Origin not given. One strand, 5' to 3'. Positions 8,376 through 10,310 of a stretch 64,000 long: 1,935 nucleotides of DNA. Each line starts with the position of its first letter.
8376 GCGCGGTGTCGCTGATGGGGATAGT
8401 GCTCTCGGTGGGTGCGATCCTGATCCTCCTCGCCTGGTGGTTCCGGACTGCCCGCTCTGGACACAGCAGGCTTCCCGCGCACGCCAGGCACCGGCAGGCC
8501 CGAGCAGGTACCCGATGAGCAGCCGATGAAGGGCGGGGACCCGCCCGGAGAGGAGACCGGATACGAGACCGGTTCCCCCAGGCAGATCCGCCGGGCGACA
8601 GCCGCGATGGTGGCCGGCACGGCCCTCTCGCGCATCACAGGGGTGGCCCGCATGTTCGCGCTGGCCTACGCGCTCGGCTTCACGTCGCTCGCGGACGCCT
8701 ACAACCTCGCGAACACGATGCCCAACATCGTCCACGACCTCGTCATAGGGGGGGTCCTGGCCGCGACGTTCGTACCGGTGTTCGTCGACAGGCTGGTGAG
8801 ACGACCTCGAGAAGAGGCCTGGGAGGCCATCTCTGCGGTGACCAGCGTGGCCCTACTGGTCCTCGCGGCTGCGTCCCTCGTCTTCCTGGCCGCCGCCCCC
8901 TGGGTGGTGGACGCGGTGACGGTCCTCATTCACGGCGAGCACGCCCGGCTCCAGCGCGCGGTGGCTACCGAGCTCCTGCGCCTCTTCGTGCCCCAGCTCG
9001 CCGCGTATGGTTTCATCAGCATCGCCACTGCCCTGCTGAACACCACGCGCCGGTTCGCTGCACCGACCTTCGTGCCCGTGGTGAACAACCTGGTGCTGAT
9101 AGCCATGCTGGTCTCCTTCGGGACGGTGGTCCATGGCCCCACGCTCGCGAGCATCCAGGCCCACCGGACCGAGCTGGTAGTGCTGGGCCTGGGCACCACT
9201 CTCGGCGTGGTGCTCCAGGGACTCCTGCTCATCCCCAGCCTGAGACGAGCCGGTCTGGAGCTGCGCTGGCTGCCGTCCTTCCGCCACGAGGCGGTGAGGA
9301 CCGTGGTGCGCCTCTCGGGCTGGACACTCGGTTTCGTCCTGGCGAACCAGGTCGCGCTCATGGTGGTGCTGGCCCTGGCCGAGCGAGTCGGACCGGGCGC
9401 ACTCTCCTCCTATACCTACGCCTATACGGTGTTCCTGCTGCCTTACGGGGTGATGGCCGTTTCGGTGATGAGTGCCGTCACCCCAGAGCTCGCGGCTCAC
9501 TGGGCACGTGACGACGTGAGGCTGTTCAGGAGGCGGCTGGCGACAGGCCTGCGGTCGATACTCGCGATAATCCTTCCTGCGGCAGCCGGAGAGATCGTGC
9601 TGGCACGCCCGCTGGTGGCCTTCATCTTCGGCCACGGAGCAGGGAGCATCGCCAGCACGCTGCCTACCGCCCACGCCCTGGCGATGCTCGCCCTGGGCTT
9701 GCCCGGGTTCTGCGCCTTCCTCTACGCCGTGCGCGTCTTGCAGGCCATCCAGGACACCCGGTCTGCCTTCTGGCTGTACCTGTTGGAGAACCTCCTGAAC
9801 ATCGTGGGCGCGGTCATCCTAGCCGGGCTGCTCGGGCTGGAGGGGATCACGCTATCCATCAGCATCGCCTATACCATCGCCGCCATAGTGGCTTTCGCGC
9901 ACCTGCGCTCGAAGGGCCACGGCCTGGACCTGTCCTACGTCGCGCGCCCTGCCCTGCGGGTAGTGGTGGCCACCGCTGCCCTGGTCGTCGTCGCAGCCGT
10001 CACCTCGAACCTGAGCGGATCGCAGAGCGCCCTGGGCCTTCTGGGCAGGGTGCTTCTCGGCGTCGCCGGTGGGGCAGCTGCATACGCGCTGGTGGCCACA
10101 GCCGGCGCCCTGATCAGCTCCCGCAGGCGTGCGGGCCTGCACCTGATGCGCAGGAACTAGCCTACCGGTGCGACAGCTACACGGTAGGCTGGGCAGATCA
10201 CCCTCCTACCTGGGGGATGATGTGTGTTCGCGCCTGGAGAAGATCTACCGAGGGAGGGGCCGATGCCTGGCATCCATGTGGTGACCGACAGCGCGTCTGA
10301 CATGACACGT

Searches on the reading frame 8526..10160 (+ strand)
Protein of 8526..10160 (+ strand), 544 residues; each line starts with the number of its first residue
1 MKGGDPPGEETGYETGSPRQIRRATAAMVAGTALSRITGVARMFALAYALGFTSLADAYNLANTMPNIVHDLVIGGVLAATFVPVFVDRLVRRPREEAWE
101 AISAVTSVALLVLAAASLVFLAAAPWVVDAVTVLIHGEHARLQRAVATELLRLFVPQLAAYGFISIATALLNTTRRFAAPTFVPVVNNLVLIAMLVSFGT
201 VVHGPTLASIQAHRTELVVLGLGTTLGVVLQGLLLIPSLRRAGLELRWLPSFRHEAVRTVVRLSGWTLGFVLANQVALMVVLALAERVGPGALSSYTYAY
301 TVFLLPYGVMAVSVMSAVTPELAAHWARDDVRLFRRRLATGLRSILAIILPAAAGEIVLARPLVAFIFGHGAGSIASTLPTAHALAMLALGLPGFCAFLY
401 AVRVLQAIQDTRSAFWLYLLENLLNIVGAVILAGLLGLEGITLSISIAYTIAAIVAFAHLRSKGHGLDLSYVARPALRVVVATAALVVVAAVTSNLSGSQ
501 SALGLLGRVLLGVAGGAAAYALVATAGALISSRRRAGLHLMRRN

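Call 31: find_encoding_contigs(protein=window:8526-10160:+, flank=10000, max_places=1)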
Protein window:8526-10160:+ (544 aa): 17 contigs read that carry it; 1 place shown.
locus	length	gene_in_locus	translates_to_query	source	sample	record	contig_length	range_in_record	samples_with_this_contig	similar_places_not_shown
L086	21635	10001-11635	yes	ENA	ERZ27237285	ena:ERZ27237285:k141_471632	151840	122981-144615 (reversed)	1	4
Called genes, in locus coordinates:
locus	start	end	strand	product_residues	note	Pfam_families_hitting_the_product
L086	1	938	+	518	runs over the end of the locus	PF00329:Complex1_30kDa, PF00346:Complex1_49kDa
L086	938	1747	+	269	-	PF13370:Fer4_13 (faint), PF13459:Fer4_15 (faint), PF01058:Oxidored_q6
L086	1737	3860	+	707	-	PF00361:Proton_antipo_M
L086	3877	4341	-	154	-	PF17249:DUF5318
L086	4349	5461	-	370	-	PF01658:Inos-1-P_synth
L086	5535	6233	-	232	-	PF03551:PadR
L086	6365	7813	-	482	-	PF01743:PolyA_pol, PF12627:PolyA_pol_RNAbd, PF01966:HD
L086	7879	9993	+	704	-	PF19516:DUF6049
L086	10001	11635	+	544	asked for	PF03023:MurJ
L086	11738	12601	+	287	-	PF02645:DegV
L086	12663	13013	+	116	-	-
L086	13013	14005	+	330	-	PF00890:FAD_binding_2 (faint), PF01266:DAO (faint), PF07992:Pyr_redox_2, PF13738:Pyr_redox_3, PF00070:Pyr_redox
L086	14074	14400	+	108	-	PF00085:Thioredoxin, PF14595:Thioredoxin_9 (weak), PF13098:Thioredoxin_2 (weak), PF13905:Thioredoxin_8 (faint)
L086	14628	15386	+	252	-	PF01471:PG_binding_1, PF01520:Amidase_3 (faint)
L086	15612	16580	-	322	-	PF02195:ParB_N, PF17762:HTH_ParB, PF23552:ParB_C (weak)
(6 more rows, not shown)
